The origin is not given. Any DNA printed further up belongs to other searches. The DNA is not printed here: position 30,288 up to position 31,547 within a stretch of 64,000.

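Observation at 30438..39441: Eleven-gene operon coupling a NitT/TauT-type (NMT1/THI5-like SBP) transporter to an aromatic or N-heterocycle degradation-like enzyme set with a RidA deaminase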

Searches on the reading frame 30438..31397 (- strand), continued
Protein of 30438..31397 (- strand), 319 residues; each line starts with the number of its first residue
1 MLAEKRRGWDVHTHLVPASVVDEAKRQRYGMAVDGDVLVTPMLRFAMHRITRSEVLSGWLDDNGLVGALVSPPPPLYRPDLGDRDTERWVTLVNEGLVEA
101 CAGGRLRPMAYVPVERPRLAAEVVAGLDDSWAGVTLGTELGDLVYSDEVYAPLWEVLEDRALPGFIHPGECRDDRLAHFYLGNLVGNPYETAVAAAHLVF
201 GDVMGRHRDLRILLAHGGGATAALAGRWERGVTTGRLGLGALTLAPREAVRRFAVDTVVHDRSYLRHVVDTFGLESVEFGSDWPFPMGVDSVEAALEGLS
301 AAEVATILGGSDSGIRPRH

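Call 56: fold_search(model_id=the predicted structure, library=pdb)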
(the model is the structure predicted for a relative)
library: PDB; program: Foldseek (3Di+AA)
matches with E <= 10: 1872; with E <= 0.001: 425
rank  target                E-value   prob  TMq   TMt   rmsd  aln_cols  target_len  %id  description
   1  6ufi                  7.7e-10  1.00  0.28  0.20  19.9       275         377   17  W96Y Oxalate Decarboxylase (Bacillus subtilis) (released 2020-09-30)
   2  5vg3_B                9.0e-10  1.00  0.28  0.20  19.4       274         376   17  Structure of Oxalate Decarboxylase from Bacillus subtilis at pH 4.6 (released 2017-10-18)
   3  2uy9                  1.3e-09  1.00  0.26  0.19  20.3       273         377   17  E162A mutant of Bacillus subtilis Oxalate Decarboxylase OxdC (released 2007-08-21)
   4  3s0m                  1.6e-09  1.00  0.29  0.21  19.3       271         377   17  A Structural Element that Modulates Proton-Coupled Electron Transfer in Oxalate Decarboxylase (released 2012-04-25)
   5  6l9i_A                1.7e-09  1.00  0.31  0.25  19.1       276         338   14  Crystal Structure of Lactobacillus farciminis Oxalate Decarboxylase Formate Complex (released 2021-01-20)
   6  5hi0                  2.2e-09  1.00  0.29  0.21  19.7       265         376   17  The Substrate Binding Mode and Chemical Basis of a Reaction Specificity Switch in Oxalate Decarboxylase (released 2016-04-06)
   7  6tzp                  2.7e-09  1.00  0.27  0.20  20.1       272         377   16  W96F Oxalate Decarboxylase (B. subtilis) (released 2021-02-17)
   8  4met_A                2.7e-09  1.00  0.28  0.21  25.4       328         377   14  Assigning the EPR Fine Structure Parameters of the Mn(II) Centers in Bacillus subtilis Oxalate Decarboxylase by Site-D (released 2014-03-05)
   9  2v09                  2.8e-09  1.00  0.28  0.20  19.8       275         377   16  SENS161-164DSSN mutant of Bacillus subtilis Oxalate Decarboxylase OxdC (released 2007-10-30)
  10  1uw8                  3.5e-09  1.00  0.29  0.21  19.5       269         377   15  CRYSTAL STRUCTURE OF OXALATE DECARBOXYLASE (released 2004-02-19)
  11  5vg3_A                3.5e-09  1.00  0.28  0.20  19.3       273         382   18  Structure of Oxalate Decarboxylase from Bacillus subtilis at pH 4.6 (released 2017-10-18)
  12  2uyb                  3.7e-09  1.00  0.29  0.21  20.0       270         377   16  S161A mutant of Bacillus subtilis Oxalate Decarboxylase OxdC (released 2007-08-21)
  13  2uy8                  5.0e-09  1.00  0.29  0.21  25.9       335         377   14  R92A mutant of Bacillus subtilis Oxalate Decarboxylase OxdC (released 2007-08-21)
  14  2phd_A                5.6e-09  1.00  0.28  0.21  19.2       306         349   12  Crystal Structure Determination of a Salicylate 1,2-Dioxygenase from Pseudaminobacter salicylatoxidans (released 2008-04-22)
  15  2uya                  5.9e-09  1.00  0.27  0.20  20.5       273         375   16  DEL162-163 mutant of Bacillus subtilis Oxalate Decarboxylase OxdC (released 2007-08-21)
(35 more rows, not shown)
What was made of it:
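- Closest known: Gentisate pathway. Different: The fold similarity to salicylate/gentisate dioxygenase is at the generic bicupin level (call 56).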

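Call 59: search_solved_structures(query=L005:5787-6620:+, max_evalue=1e-15)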
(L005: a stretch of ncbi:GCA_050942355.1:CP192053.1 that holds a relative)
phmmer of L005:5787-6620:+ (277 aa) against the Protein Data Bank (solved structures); distinct sequences matched with E-value up to 1e-15: 24.
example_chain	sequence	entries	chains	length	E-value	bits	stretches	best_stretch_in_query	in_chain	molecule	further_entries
6iym_A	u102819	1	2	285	3e-55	191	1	51-275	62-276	5-oxopent-3-ene-1,2,5-tricarboxylate decarboxylase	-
8sky_A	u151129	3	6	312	7.4e-54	186.4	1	26-274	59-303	Fumarylacetoacetate hydrolase family protein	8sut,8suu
8gsr_A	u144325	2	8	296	3e-49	171.2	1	8-275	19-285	L-2,4-diketo-3-deoxyrhamnonate hydrolase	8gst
1gtt_A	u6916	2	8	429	9.7e-46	159.7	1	63-275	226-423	4-HYDROXYPHENYLACETATE DEGRADATION BIFUNCTIONAL ISOMERASE/DECARBOXYLASE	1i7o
3qdf_A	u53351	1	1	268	2.1e-42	148.8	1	45-276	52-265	2-hydroxyhepta-2,4-diene-1,7-dioate isomerase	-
6v77_A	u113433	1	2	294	3.1e-37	131.8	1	58-274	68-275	Putative HpcE protein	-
6j57_A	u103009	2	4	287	5.5e-37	131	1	60-273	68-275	Predicted 2-keto-4-pentenoate hydratase/2-oxohepta-3-ene-1,7-dioic acid hydratase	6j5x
2dfu_A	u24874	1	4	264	1.4e-36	129.7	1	61-248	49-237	probable 2-hydroxyhepta-2,4-diene-1,7-dioate isomerase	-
4pfz_A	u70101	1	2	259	2.9e-36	128.7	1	60-276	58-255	5-carboxymethyl-2-hydroxymuconate delta-isomerase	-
3rr6_A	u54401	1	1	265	8e-36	127.2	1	62-276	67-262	Putative uncharacterized protein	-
3r6o_A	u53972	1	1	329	2.8e-35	125.4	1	41-272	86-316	2-hydroxyhepta-2,4-diene-1, 7-dioateisomerase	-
1wzo_A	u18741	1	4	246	4.9e-34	121.3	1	62-261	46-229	HpcE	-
4dbf_A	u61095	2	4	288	1.1e-30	110.4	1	53-274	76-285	2-HYDROXYHEPTA-2,4-DIENE-1,7-DIOATE ISOMERASE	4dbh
6j5y_A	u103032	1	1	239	2.9e-29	105.7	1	60-261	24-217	FAA hydrolase family protein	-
4maq_A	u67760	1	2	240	2.1e-28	102.8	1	44-247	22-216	Putative fumarylpyruvate hydrolase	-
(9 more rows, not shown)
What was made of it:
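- The FAH relatives are OPET decarboxylase, HpcE and 2,4-diketo-acid hydrolase, enzymes that act on ring-fission-type products (call 59).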

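Call 60: search_protein_families(library=ncbifam, proteins=[L005:5787-6620:+, L003:8280-9182:+, L005:10962-11900:+], max_evalue=1e-10)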
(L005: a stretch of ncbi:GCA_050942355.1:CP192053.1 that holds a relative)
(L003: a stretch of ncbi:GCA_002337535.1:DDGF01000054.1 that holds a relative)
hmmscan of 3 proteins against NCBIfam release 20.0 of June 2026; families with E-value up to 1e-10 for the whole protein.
L005:5787-6620:+ (277 aa): 6 families
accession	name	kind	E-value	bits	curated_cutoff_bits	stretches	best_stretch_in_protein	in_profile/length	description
NF053535.1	DhyDRhmHlse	equivalog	1.7e-59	201.5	500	1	1-275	1-279/284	2,4-didehydro-3-deoxy-L-rhamnonate hydrolase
TIGR02303.1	HpaG-C-term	equivalog_domain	9.5e-48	162.8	276.4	1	60-275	43-243/245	4-hydroxyphenylacetate degradation bifunctional isomerase/decarboxylase, C-terminal subunit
NF011750.0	PRK15203.1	equivalog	4.3e-35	121.3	811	1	63-274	226-422/429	4-hydroxyphenylacetate degradation bifunctional isomerase/decarboxylase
NF009399.0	PRK12764.1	equivalog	1.1e-34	120.4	444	1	82-274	36-226/501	fumarylacetoacetate hydrolase family protein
TIGR02305.1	HpaG-N-term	equivalog_domain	6.3e-29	101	228.65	1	87-274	29-205/205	4-hydroxyphenylacetate degradation bifunctional isomerase/decarboxylase, N-terminal subunit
NF007967.0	PRK10691.1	equivalog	5.2e-28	97.9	201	1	61-248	18-200/219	fumarylacetoacetate hydrolase family protein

L003:8280-9182:+ (300 aa): 7 families
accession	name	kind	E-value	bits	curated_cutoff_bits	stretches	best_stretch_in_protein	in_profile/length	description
NF053535.1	DhyDRhmHlse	equivalog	3.6e-47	161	500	1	76-290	72-280/284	2,4-didehydro-3-deoxy-L-rhamnonate hydrolase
TIGR02303.1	HpaG-C-term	equivalog_domain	2.3e-36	125.5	276.4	1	75-289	43-243/245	4-hydroxyphenylacetate degradation bifunctional isomerase/decarboxylase, C-terminal subunit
NF009399.0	PRK12764.1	equivalog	4.9e-35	121.5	444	1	99-262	38-200/501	fumarylacetoacetate hydrolase family protein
NF007967.0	PRK10691.1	equivalog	6.3e-29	100.9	201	1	76-262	18-200/219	fumarylacetoacetate hydrolase family protein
NF011750.0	PRK15203.1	equivalog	1.5e-24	86.6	811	1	77-289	225-423/429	4-hydroxyphenylacetate degradation bifunctional isomerase/decarboxylase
TIGR02305.1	HpaG-N-term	equivalog_domain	9.7e-23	80.7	228.65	1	102-287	29-204/205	4-hydroxyphenylacetate degradation bifunctional isomerase/decarboxylase, N-terminal subunit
TIGR01266.1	fum_ac_acetase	equivalog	2.4e-11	43.2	375.3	0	130-204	194-271/420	fumarylacetoacetase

L005:10962-11900:+ (312 aa): 4 families
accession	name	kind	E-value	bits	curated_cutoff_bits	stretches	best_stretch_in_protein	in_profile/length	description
TIGR02823.1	oxido_YhdH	subfamily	4.6e-18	65.1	297.25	1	28-264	26-273/324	acrylyl-CoA reductase family protein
TIGR02824.1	quinone_pig3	subfamily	3.3e-15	55.9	296.8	1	10-259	8-264/325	putative NAD(P)H quinone oxidoreductase, PIG3 family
NF010344.0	PRK13771.1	subfamily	7.8e-12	44.8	349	0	91-256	115-279/334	putative alcohol dehydrogenase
NF003808.0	PRK05396.1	equivalog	1.7e-11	43.6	380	1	71-254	97-283/341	L-threonine 3-dehydrogenase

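Call 73: search_solved_structures(query=A4, max_evalue=0.001, show_alignments=1)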
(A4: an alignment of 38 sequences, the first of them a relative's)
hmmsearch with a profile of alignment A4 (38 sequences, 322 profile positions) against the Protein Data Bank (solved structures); distinct sequences matched with E-value up to 0.001: 51.
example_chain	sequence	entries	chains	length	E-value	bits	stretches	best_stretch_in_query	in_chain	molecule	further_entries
4ofc_A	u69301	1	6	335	8.2e-59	202.5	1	8-315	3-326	2-amino-3-carboxymuconate-6-semialdehyde decarboxylase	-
2wm1_A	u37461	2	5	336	8.3e-59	202.5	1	8-315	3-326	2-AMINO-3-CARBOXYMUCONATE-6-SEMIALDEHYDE DECARBOXYLASE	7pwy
4igm_A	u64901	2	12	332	8.9e-59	202.4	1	8-314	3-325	2-amino-3-carboxymuconate-6-semialdehyde decarboxylase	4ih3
4ign_A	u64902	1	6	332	1.7e-58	201.4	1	8-314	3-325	2-amino-3-carboxymuconate-6-semialdehyde decarboxylase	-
8yt2_A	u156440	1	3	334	1.4e-50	175.5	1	8-317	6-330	2-amino-3-carboxymuconate 6-semialdehyde decarboxylase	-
6mgt_A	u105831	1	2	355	2.2e-50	174.8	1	7-317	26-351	2-amino-3-carboxymuconate 6-semialdehyde decarboxylase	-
6mgs_A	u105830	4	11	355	2.8e-50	174.4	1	7-317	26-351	2-amino-3-carboxymuconate 6-semialdehyde decarboxylase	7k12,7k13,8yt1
2hbv_A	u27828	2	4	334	2.9e-50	174.4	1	8-317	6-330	2-amino-3-carboxymuconate 6-semialdehyde decarboxylase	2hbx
4ifk_B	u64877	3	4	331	5.6e-50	173.5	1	8-317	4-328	2-amino-3-carboxymuconate 6-semialdehyde decarboxylase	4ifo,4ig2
4era_A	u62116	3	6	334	8e-49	169.7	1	8-317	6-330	2-amino-3-carboxymuconate 6-semialdehyde decarboxylase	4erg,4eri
4ifk_A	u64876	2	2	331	1.2e-48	169.1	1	8-317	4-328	2-amino-3-carboxymuconate 6-semialdehyde decarboxylase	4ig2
4ifr_A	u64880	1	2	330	1.3e-48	169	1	9-317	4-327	2-amino-3-carboxymuconate 6-semialdehyde decarboxylase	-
4epk_A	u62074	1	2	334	2.4e-48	168.1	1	8-317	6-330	2-amino-3-carboxymuconate 6-semialdehyde decarboxylase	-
4hjw_A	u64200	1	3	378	5.5e-35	124.2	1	50-292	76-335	Uracil-5-carboxylate decarboxylase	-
4hk5_A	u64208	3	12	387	3.8e-34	121.4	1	50-286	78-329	Uracil-5-carboxylate decarboxylase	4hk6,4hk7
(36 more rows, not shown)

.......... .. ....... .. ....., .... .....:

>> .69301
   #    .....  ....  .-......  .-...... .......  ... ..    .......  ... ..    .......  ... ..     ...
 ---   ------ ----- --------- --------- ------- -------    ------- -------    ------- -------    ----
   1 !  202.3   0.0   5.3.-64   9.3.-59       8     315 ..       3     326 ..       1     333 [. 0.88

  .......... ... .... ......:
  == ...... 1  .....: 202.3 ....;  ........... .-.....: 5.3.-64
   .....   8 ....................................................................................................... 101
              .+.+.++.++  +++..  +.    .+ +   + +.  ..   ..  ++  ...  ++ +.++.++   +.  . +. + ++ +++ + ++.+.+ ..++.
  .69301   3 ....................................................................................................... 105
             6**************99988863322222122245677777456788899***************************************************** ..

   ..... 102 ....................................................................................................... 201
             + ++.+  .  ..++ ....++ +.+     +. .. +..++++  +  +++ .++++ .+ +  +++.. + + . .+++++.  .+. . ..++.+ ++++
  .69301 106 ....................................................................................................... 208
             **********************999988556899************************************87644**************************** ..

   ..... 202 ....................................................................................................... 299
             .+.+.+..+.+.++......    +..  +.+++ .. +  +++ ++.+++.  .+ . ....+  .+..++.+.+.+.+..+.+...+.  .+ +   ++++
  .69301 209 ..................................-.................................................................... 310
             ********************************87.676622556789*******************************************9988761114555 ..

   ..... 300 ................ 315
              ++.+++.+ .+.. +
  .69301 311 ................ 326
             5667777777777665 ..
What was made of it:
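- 30438..31397 (-): ACMSD-clade amidohydrolase_2, a probable metal-dependent decarboxylase. Profile 202 bits over the full length (call 73).
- On ACMSD clade of the amidohydrolase_2 decarboxylases: Profile 202 bits to human ACMSD over residues 8-315 against 124 bits for IDCase (call 73).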

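Call 75: find_encoding_contigs(protein=P0001, flank=1000, max_places=3)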
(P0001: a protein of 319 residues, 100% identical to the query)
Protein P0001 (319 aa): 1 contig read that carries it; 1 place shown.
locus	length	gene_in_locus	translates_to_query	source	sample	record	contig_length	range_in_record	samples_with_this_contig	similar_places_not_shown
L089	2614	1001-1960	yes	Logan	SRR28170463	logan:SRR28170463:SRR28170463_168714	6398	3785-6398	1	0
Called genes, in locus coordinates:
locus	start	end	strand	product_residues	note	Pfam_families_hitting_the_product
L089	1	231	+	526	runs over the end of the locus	PF01266:DAO (weak), PF01494:FAD_binding_3, PF21274:Rng_hyd_C (weak)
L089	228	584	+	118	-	-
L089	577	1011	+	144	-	PF14499:DUF4437 (weak), PF12973:Cupin_7, PF07883:Cupin_2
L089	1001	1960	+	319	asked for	PF04909:Amidohydro_2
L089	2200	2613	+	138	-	?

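Call 79: predict_structure(alignment_id=A4)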
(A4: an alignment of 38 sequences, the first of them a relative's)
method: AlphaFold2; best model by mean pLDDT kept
length: 319 residues; sequences in the alignment: 38
mean_pLDDT: 95.9   pTM: 0.93
mean pLDDT of the five models: 95.9, 95.4, 95.4, 95.0, 94.9
residues with pLDDT >= 90: 303; 70-90: 11; 50-70: 3; < 50: 2
segments of 3 or more residues with pLDDT < 50: none
pLDDT, mean of each block of 10 residues (from residue 1): 76 98 98 97 94 97 97 97 97 98 96 98 98 98 97 98 96 94 95 98 98 98 98 95 98 98 98 98 95 97 94 83
secondary structure, 60 per line:
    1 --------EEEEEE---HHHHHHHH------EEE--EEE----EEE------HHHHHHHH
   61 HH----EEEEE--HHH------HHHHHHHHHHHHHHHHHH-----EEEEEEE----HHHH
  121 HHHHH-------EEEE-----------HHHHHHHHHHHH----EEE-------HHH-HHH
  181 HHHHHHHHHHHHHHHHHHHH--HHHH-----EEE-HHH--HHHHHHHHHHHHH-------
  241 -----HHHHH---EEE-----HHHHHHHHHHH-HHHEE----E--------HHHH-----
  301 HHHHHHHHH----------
elements in order: E9-14 H18-25 E32-34 E37-39 E44-46 H53-62 E67-71 H83-100 E106-112 H117-125 E133-136 H148-159 E164-166 H178-200 H203-206 E212-214 H221-233 H246-250 E254-256 H262-272 H292-295 H301-309

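Call 81: fold_search(model_id=the predicted structure, library=pdb)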
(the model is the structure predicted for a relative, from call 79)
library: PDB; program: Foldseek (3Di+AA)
matches with E <= 10: 1184; with E <= 0.001: 137
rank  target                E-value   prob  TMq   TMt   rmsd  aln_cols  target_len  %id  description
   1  4ofc_A                3.0e-23  1.00  0.84  0.80   4.0       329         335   24  2.0 Angstroms X-ray crystal structure of human 2-amino-3-carboxymuconate-6-semialdehye decarboxylase (released 2014-11-19)
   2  2wm1                  1.3e-22  1.00  0.84  0.81   2.9       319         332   24  The crystal structure of human alpha-amino-beta-carboxymuconate- epsilon-semialdehyde decarboxylase in complex with 1,3- (released 2009-11-03)
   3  4ign_A                1.4e-22  1.00  0.80  0.77   4.6       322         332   24  2.32 Angstrom X-ray Crystal structure of R47A mutant of human ACMSD (released 2014-05-07)
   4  7pwy_A                4.0e-22  1.00  0.86  0.83   2.9       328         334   24  Structure of human dimeric ACMSD in complex with the inhibitor TES-1025 (released 2022-04-20)
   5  8yt2_A                3.0e-21  1.00  0.86  0.84   2.9       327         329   23  Crystal structure of ACMSD mutant W194A (released 2024-10-16)
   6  6mgt_A                4.7e-21  1.00  0.86  0.83   2.9       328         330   23  Crystal structure of alpha-Amino-beta-Carboxymuconate-epsilon-Semialdehyde Decarboxylase Mutant H110A (released 2019-06-19)
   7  4epk_A                7.1e-21  1.00  0.86  0.83   2.9       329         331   22  Evidence for a Dual Role of an Active Site Histidine in alpha-Amino-beta-Carboxymuconate-epsilon-Semialdehyde Decarbox (released 2012-08-22)
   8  7pwy_D                8.0e-21  1.00  0.83  0.83   2.9       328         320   24  Structure of human dimeric ACMSD in complex with the inhibitor TES-1025 (released 2022-04-20)
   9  8yt2_B                8.9e-21  1.00  0.86  0.84   2.9       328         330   23  Crystal structure of ACMSD mutant W194A (released 2024-10-16)
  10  8yt2_C                1.1e-20  1.00  0.86  0.84   2.9       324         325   23  Crystal structure of ACMSD mutant W194A (released 2024-10-16)
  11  2hbv_A                1.3e-20  1.00  0.86  0.83   2.8       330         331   23  Crystal Structure of alpha-Amino-beta-Carboxymuconate-epsilon-Semialdehyde-Decarboxylase (ACMSD) (released 2006-09-19)
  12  4eri_A                1.6e-20  1.00  0.86  0.83   3.0       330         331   23  Evidence for a Dual Role of an Active Site Histidine in alpha-Amino-beta-Carboxymuconate-epsilon-Semialdehyde Decarbox (released 2012-08-22)
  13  4ifr_A                1.7e-20  1.00  0.86  0.83   2.8       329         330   23  2.40 Angstroms X-ray crystal structure of R239A 2-amino-3-carboxymuconate-6-semialdehyde decarboxylase from Pseudomona (released 2013-09-18)
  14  4ifk_A                1.9e-20  1.00  0.86  0.83   2.8       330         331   23  Arginines 51 and 239* from a Neighboring Subunit are Essential for Catalysis in a Zinc-dependent Decarboxylase (released 2013-09-18)
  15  2hbx_A                2.7e-20  1.00  0.86  0.83   2.8       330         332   23  Crystal Structure of alpha-Amino-beta-Carboxymuconate-epsilon-Semialdehyde-Decarboxylase (ACMSD) (released 2006-09-19)
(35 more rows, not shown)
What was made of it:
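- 30438..31397 (-): AF2 pLDDT 95.9; best fold ACMSD, TM 0.86 (calls 79, 81).
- On ACMSD clade of the amidohydrolase_2 decarboxylases: Fold TM 0.86 (call 81).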
